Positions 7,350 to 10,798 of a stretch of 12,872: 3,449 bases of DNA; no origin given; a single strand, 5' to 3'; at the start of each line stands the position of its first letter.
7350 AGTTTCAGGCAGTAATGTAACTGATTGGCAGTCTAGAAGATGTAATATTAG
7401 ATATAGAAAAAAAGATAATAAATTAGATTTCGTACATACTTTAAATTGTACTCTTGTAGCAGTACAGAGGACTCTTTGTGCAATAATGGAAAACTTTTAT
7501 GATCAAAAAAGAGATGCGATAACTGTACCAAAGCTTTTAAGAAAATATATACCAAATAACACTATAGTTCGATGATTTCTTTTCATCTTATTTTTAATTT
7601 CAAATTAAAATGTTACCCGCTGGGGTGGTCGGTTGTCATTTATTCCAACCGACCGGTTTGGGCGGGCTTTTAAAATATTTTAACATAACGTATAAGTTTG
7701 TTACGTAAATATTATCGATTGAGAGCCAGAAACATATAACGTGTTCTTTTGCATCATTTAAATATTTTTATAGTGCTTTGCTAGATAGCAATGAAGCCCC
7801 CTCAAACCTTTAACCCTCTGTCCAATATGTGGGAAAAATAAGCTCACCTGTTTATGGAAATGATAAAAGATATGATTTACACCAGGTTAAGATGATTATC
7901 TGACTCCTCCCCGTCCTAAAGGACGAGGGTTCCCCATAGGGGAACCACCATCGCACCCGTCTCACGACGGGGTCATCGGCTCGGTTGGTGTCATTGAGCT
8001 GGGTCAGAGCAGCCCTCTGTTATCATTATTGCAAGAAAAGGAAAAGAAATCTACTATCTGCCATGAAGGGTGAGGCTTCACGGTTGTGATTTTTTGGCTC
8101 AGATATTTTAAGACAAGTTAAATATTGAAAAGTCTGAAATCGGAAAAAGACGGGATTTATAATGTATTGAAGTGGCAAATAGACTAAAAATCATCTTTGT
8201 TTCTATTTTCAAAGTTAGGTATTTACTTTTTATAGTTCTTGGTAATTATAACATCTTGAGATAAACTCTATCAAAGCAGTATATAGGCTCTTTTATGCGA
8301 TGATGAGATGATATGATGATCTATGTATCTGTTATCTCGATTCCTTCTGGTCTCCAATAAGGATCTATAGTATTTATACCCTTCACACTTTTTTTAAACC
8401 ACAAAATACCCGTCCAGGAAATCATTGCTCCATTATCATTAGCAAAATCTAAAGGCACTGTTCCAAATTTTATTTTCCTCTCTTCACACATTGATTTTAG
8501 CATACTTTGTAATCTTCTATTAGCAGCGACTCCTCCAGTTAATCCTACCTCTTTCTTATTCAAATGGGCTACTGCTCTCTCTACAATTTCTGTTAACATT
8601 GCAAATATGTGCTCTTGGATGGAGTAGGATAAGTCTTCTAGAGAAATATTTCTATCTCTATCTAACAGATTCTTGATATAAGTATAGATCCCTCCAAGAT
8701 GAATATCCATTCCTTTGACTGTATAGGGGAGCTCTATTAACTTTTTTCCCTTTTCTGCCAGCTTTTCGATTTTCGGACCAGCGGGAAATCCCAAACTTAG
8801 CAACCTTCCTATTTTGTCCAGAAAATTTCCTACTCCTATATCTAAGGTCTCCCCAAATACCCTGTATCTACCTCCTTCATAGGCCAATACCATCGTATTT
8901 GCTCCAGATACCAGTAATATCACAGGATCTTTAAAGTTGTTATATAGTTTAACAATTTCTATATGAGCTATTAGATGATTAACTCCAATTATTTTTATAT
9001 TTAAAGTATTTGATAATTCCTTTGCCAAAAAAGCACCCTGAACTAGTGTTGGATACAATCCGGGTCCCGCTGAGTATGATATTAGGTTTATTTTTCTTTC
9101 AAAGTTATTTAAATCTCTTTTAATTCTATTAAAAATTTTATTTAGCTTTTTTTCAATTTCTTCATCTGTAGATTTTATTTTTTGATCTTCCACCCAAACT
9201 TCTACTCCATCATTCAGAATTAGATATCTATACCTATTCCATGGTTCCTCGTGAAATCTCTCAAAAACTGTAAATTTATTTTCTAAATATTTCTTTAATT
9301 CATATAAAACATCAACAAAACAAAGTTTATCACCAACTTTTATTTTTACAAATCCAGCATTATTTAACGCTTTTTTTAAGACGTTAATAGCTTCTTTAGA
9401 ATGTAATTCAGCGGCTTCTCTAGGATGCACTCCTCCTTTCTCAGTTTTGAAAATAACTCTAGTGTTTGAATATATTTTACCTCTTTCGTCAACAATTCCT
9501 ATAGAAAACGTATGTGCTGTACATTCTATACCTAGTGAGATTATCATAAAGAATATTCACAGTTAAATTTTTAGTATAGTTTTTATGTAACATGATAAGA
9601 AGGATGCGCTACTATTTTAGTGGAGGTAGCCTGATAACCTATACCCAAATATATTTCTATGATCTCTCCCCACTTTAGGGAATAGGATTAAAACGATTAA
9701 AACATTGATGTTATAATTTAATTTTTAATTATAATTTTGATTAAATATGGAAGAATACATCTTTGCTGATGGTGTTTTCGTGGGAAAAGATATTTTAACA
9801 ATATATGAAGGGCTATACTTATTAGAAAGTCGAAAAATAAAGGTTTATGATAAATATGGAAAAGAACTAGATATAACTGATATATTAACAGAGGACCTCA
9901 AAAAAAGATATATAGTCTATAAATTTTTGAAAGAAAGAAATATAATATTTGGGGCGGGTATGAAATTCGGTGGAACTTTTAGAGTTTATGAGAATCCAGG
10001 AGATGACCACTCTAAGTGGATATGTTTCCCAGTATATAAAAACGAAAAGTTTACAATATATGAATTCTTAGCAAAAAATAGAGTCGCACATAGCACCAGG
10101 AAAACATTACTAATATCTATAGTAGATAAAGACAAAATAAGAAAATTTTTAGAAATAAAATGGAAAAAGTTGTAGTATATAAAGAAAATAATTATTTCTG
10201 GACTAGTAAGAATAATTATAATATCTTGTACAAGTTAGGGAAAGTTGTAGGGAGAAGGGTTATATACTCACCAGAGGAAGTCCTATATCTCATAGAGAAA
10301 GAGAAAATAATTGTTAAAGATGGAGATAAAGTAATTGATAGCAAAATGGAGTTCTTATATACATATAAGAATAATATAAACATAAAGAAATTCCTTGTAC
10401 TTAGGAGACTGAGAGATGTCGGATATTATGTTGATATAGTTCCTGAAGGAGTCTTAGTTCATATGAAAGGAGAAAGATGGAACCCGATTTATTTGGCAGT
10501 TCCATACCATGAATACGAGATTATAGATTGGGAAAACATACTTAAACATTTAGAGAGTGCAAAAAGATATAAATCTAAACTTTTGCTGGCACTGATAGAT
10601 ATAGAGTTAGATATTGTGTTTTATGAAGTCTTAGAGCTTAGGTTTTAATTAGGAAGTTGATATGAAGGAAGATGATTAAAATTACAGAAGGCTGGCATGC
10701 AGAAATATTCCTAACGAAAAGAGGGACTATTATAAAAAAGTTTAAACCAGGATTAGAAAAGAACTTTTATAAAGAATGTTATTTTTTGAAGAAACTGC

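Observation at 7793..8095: Unclassified GC-rich, helix-dense RNA gene candidate inside a 745-nt ORF-free gap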

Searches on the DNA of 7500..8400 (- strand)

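Call 6: search_rna_families(source=window, start=7500, end=8400, threshold=evalue, max_evalue=10)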
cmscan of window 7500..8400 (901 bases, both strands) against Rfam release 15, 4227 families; matches with E-value up to 10: 11.
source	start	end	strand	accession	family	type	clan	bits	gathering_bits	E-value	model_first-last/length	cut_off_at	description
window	7887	8017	-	RF00062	HgcC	Gene;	-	83.6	50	2.4e-19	1-130/130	no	HgcC family RNA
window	7664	7727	-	RF00532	snoMe18S-Um1356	Gene; snRNA; snoRNA; CD-box;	CL00054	21.4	50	2.5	1-86/86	no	Small nucleolar RNA Me18S-Um1356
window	7533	7691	-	RF01606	plasmodium_snoR31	Gene; snRNA; snoRNA; HACA-box;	-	20.6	60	5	1-145/145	no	small nucleolar RNA snoR31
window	7549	7623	-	RF00904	mir-392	Gene; miRNA;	-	18.1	62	2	1-75/75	no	mir-392 microRNA precursor family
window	8305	8338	+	RF00136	SNORD81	Gene; snRNA; snoRNA; CD-box;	CL00050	17.8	50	3.8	1-77/77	no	Small nucleolar RNA SNORD81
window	7608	7709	-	RF02667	PsiU2-38.40.42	Gene; snRNA; snoRNA; scaRNA;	-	16.7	88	3.7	1-136/136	no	Drosophila small cajal body-specific RNA PsiU2-38.40.4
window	8202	8271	+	RF02270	nse_sRNA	Gene;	-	16.4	75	7.7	1-73/73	no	Neisseria sigma-E sRNA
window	7508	7652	-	RF03046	Pseudomonadales-1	Gene; sRNA;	-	15.9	68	0.37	1-164/164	no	Pseudomonadales-1 RNA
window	7908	7943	-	RF02656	sot0042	Gene; sRNA;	-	14.5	88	0.33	135-174/174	no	Sense overlapping transcript RNA 0042 (sot)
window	7990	8086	-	RF00065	snoR9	Gene; snRNA; snoRNA; CD-box;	CL00132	13.3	90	2.2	1-128/128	no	Small nucleolar RNA snoR9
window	8084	8131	+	RF01794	sok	Gene; antitoxin;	-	11.3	59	9.1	7-53/157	no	sok antitoxin (CssrC)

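Call 27: search_dna_similar(query=window:7880-8030:-, collection=plasmids, mode=distant, max_evalue=0.001)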
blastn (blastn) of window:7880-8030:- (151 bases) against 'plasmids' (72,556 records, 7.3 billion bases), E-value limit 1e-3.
Records with a match: 4; places in all: 4; records where one place covers at least 80% of the query: 0.
Best place of each record, by identity: 90-95% 1; 80-90% 3.
By first word of the organism name: Providencia 3; Saccharolobus 1.
By predicted mobility (MOB-suite, as given by PLSDB): non-mobilizable 4.
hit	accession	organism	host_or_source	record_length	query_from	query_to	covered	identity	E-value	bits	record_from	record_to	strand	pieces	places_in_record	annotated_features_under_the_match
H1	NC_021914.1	Saccharolobus solfataricus P2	geyser water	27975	97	136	26%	90.2%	6e-5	54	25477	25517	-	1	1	RNA-guided endonuclease TnpB family protein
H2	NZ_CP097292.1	Providencia sp. PROV188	cell culture,hospital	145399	94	130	25%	89.2%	8e-4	50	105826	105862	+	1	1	none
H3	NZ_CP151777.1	Providencia alcalifaciens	Homo sapiens,stool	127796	94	130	25%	89.2%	8e-4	50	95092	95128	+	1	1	none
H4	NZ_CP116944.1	Providencia alcalifaciens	Homo sapiens,rectal swab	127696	94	130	25%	89.2%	8e-4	50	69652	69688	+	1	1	none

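Call 36: get_annotated_region(hit=H1, flank=2500)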
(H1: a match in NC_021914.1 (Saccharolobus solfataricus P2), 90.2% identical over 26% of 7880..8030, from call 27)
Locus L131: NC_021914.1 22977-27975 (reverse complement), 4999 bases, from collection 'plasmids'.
description: Saccharolobus solfataricus P2 plasmid pMGB1, complete sequence
organism: Saccharolobus solfataricus P2 (NCBI taxid 273057)
taxonomy: Archaea; Thermoproteota; Thermoprotei; Sulfolobales; Sulfolobaceae; Saccharolobus; Saccharolobus solfataricus; Saccharolobus solfataricus P2
host: -; source: geyser water; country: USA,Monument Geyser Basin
typing (MOB-suite, as given by PLSDB): non-mobilizable
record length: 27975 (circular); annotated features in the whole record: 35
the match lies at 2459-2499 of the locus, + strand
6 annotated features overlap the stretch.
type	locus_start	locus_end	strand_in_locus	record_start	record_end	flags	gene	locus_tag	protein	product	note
CDS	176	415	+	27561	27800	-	-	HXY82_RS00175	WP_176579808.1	plasmid regulator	-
CDS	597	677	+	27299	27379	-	-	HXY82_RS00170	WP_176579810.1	hypothetical protein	-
CDS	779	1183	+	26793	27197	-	tnpA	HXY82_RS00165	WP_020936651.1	IS200/IS605 family transposase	-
CDS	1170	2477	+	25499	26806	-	-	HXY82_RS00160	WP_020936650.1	RNA-guided endonuclease TnpB family protein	-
CDS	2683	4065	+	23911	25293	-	-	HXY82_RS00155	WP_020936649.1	RNA-guided endonuclease TnpB family protein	-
CDS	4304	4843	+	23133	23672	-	-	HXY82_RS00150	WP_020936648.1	DUF4145 domain-containing protein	-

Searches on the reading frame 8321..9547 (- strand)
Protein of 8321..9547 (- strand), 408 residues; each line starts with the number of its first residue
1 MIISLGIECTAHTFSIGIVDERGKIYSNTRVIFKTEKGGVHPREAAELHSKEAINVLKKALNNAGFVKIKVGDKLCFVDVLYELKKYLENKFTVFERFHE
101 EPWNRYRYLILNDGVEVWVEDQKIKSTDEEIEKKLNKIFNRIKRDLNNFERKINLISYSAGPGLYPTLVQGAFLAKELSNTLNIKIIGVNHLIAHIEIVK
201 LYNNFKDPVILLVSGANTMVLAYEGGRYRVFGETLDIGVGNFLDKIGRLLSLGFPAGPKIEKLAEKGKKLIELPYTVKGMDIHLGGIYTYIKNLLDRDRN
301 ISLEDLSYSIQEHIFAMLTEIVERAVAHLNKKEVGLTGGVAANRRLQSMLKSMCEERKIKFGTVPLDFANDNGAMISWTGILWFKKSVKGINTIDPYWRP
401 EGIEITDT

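Call 12: find_encoding_contigs(protein=window:8321-9547:-, flank=10000, max_places=6)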
Protein window:8321-9547:- (408 aa): 7 contigs read that carry it; 6 places shown.
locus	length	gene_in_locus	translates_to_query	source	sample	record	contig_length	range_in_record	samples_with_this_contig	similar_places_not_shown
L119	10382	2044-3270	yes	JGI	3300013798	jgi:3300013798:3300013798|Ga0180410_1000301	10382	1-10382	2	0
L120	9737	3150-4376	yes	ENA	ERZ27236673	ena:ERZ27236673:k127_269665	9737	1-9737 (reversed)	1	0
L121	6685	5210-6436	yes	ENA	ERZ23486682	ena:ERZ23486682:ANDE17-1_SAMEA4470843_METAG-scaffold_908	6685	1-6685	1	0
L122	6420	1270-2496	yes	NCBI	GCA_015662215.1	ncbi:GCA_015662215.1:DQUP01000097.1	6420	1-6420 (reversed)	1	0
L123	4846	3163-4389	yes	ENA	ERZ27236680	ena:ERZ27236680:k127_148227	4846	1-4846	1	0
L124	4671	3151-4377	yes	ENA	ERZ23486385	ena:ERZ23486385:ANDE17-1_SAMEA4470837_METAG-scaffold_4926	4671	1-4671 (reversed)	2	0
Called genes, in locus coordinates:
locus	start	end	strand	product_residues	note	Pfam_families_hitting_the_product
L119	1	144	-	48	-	?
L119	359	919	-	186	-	-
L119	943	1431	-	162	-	-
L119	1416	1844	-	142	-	PF01974:tRNA_int_endo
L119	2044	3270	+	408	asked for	PF00814:TsaD, PF22521:HypF_C_2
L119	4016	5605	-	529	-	PF02403:Seryl_tRNA_N, PF00587:tRNA-synt_2b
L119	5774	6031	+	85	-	-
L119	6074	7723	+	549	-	PF18262:PhetRS_B1 (weak), PF03484:B5, PF17759:tRNA_synthFbeta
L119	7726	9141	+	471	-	PF01978:TrmB (faint), PF01409:tRNA-synt_2d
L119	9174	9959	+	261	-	PF01909:NTP_transf_2, PF18765:Polbeta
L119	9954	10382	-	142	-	?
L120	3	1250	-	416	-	?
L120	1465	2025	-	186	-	-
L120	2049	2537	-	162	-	-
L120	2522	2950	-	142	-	PF01974:tRNA_int_endo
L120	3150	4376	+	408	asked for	PF00814:TsaD, PF22521:HypF_C_2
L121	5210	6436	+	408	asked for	PF00814:TsaD, PF22521:HypF_C_2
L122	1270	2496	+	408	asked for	PF00814:TsaD, PF22521:HypF_C_2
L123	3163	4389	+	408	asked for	PF00814:TsaD, PF22521:HypF_C_2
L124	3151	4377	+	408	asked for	PF00814:TsaD, PF22521:HypF_C_2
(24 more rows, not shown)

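Call 26: find_homologous_proteins(query=window:8321-9547:-)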
Query window:8321-9547:- (408 aa): 7984 proteins with E <= 0.001 among 8000 candidates; the best 120 are listed.
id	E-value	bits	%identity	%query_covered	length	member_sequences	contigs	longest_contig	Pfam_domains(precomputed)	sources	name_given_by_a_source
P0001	1.9e-199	681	73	99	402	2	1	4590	PF00814.32,PF22521.3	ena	-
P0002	8.3e-197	672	73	100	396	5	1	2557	PF00814.32,PF22521.3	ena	-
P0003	1.7e-196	671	72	99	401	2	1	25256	PF00814.32,PF22521.3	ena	-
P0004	8.4e-194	662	72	99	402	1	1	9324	PF00814.32,PF22521.3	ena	-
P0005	3.7e-187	640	71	99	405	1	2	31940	PF00814.32,PF22521.3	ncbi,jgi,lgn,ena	-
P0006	1.1e-176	606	68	99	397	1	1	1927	PF00814.32,PF22521.3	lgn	-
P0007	2.0e-176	605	66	100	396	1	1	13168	PF00814.32,PF22521.3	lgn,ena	-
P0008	1.1e-175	602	67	99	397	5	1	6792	PF00814.32,PF22521.3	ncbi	ncbi:MAG: tRNA (adenosine(37)-N6)-threonylcarbamoyltransferase complex transferase subunit TsaD [Nan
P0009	1.8e-172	592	68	99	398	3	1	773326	PF00814.32,PF22521.3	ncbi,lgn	ncbi:tRNA N6-adenosine threonylcarbamoyltransferase, mitochondrial [Nanoarchaeota archaeon]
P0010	1.5e-171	589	64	99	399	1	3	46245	PF00814.32,PF22521.3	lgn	-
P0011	2.3e-169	582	64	99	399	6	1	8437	PF00814.32,PF22521.3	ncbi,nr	ncbi:tRNA (adenosine(37)-N6)-threonylcarbamoyltransferase complex transferase subunit TsaD [Nanoarch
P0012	3.5e-167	575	63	100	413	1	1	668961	PF00814.32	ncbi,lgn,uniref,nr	ncbi:putative bifunctional tRNA threonylcarbamoyladenosine biosynthesis protein [Nanobdella aerobiop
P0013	1.5e-166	572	65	99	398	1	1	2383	PF00814.32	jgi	jgi:glycoprotease/Kae1 family metallohydrolase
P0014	2.4e-165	569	65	99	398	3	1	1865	PF00814.32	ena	-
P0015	2.5e-165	568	65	99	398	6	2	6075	PF00814.32,PF22521.3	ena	-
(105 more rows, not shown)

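Call 30: find_encoding_contigs(protein=P0003, flank=6000, max_places=2)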
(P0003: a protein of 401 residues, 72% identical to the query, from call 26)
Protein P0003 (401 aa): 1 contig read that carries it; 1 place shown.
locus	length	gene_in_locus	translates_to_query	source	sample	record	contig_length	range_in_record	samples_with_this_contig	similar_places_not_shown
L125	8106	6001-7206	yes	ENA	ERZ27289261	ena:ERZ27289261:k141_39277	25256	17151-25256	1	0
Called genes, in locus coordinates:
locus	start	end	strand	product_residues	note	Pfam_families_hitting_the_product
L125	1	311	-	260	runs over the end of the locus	PF02598:Methyltrn_RNA_3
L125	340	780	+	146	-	PF06695:Sm_multidrug_ex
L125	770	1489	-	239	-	PF01411:tRNA-synt_2c, PF07973:tRNA_SAD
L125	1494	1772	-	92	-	PF01868:RNase_P-MRP_p29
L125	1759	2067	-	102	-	PF01253:SUI1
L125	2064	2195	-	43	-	-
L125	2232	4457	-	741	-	PF00270:DEAD, PF04851:ResIII, PF18766:SWI2_SNF2 (weak), PF21210:RNA_helicase_helical, PF00271:Helicase_C, PF02732:ERCC4, PF12826:HHH_2 (faint), PF14520:HHH_5 (weak)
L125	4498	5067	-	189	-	-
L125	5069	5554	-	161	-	PF02778:tRNA_int_endo_N (faint)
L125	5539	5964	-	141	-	PF01974:tRNA_int_endo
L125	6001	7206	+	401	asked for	PF00814:TsaD, PF22521:HypF_C_2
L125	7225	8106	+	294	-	?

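Call 31: find_encoding_contigs(protein=P0005, flank=6000, max_places=2)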
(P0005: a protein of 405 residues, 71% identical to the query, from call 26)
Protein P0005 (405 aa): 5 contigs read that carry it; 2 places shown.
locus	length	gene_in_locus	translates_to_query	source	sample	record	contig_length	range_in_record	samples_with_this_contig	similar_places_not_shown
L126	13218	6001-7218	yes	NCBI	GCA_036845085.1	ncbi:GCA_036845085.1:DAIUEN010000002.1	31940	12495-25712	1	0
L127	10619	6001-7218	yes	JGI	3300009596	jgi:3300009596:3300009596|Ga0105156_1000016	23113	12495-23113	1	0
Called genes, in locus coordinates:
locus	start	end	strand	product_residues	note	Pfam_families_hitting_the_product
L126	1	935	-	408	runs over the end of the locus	PF13439:Glyco_transf_4 (weak), PF00534:Glycos_transf_1, PF13692:Glyco_trans_1_4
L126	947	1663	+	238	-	PF00588:SpoU_methylase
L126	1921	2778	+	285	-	-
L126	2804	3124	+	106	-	PF03819:MazG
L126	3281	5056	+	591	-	PF00009:GTP_EFTU, PF01926:MMR_HSR1, PF03144:GTP_EFTU_D2 (weak), PF11987:IF-2, PF14578:GTP_EFTU_D4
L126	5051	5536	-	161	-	-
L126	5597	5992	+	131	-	PF01092:Ribosomal_S6e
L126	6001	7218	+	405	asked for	PF00814:TsaD, PF22521:HypF_C_2 (weak)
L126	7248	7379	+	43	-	-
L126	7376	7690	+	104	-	PF01253:SUI1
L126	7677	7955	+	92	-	PF01868:RNase_P-MRP_p29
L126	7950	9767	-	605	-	PF00270:DEAD (faint), PF04851:ResIII, PF06733:DEAD_2, PF13307:Helicase_C_2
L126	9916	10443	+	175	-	PF01613:Flavin_Reduct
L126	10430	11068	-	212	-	PF13419:HAD_2 (weak)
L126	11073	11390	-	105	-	PF09475:Dot_icm_IcmQ (weak)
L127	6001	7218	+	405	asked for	PF00814:TsaD, PF22521:HypF_C_2 (weak)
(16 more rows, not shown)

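Call 32: find_encoding_contigs(protein=P0009, flank=6000, max_places=2)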
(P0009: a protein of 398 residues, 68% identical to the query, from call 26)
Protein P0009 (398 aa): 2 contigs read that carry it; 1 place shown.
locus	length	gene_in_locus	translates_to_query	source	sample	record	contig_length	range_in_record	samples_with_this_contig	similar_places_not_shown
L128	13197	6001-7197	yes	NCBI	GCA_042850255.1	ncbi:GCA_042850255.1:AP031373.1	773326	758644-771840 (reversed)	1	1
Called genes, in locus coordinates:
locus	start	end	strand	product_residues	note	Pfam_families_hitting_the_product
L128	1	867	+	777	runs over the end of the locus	-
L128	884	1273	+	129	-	-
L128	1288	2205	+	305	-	PF02463:SMC_N (faint), PF00005:ABC_tran, PF13304:AAA_21 (weak), PF13732:DrrA1-3_C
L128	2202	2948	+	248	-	PF01061:ABC2_membrane, PF12698:ABC2_membrane_3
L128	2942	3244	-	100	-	-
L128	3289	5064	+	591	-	PF00009:GTP_EFTU, PF01926:MMR_HSR1 (weak), PF03144:GTP_EFTU_D2, PF11987:IF-2, PF14578:GTP_EFTU_D4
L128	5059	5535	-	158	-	-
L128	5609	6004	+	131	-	PF01092:Ribosomal_S6e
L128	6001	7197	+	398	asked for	PF00814:TsaD, PF22521:HypF_C_2 (weak)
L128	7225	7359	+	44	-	-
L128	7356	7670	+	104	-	PF01253:SUI1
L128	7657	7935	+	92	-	PF01868:RNase_P-MRP_p29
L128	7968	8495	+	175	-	-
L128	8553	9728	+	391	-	PF03952:Enolase_N, PF00113:Enolase_C, PF13378:MR_MLE_C (weak)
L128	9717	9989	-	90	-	PF04010:DUF357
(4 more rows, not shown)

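Call 33: find_encoding_contigs(protein=P0004, flank=6000, max_places=2)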
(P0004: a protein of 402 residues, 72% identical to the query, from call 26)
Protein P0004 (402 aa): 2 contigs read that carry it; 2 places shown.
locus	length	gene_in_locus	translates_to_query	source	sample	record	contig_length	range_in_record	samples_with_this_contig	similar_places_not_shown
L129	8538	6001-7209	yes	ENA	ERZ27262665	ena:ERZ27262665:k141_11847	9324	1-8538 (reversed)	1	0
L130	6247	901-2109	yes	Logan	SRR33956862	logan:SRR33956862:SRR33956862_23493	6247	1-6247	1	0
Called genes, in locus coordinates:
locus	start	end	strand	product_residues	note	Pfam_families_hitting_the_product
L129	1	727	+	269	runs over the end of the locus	-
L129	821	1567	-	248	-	PF04250:DUF429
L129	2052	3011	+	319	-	PF01368:DHH, PF02833:DHHA2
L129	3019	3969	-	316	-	-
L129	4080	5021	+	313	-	-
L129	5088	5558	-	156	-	-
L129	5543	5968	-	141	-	PF01974:tRNA_int_endo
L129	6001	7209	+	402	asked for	PF00814:TsaD, PF22521:HypF_C_2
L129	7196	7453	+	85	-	-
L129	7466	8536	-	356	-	?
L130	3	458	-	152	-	?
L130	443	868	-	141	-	PF01974:tRNA_int_endo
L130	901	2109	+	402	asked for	PF00814:TsaD, PF22521:HypF_C_2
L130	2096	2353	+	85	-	-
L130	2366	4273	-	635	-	PF04879:Molybdop_Fe4S4, PF00384:Molybdopterin, PF01568:Molydop_binding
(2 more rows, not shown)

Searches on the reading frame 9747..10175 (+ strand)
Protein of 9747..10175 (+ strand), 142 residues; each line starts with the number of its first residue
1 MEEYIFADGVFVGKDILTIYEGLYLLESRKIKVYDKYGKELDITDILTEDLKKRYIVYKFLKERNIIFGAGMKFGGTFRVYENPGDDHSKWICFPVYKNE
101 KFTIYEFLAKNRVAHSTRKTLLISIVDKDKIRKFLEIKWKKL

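Call 61: search_protein_families(library=pfam, proteins=[window:9747-10175:+], max_evalue=0.01)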
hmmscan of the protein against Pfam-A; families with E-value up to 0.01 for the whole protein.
window:9747-10175:+ (142 aa): 2 families
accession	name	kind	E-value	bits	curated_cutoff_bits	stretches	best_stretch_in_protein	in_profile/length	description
PF01974.23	tRNA_int_endo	-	1.7e-20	73.3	27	1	52-130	2-81/85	tRNA intron endonuclease, catalytic C-terminal domain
PF02778.19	tRNA_int_endo_N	-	0.0019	18.1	21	1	17-46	38-66/67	tRNA intron endonuclease, N-terminal domain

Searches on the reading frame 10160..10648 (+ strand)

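Call 61: search_protein_families(library=pfam, proteins=[window:10160-10648:+], max_evalue=0.01)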
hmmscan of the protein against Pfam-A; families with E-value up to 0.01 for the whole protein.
window:10160-10648:+ (162 aa): 3 families
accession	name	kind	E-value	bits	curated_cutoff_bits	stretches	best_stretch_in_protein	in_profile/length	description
PF02778.19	tRNA_int_endo_N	-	0.0004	20.3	21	1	27-60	28-62/67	tRNA intron endonuclease, N-terminal domain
PF01974.23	tRNA_int_endo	-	0.00083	19.8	27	1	76-153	3-84/85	tRNA intron endonuclease, catalytic C-terminal domain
PF12928.12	tRNA_int_end_N2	-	0.0041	17.6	24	1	22-51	36-66/69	tRNA-splicing endonuclease subunit sen54 N-term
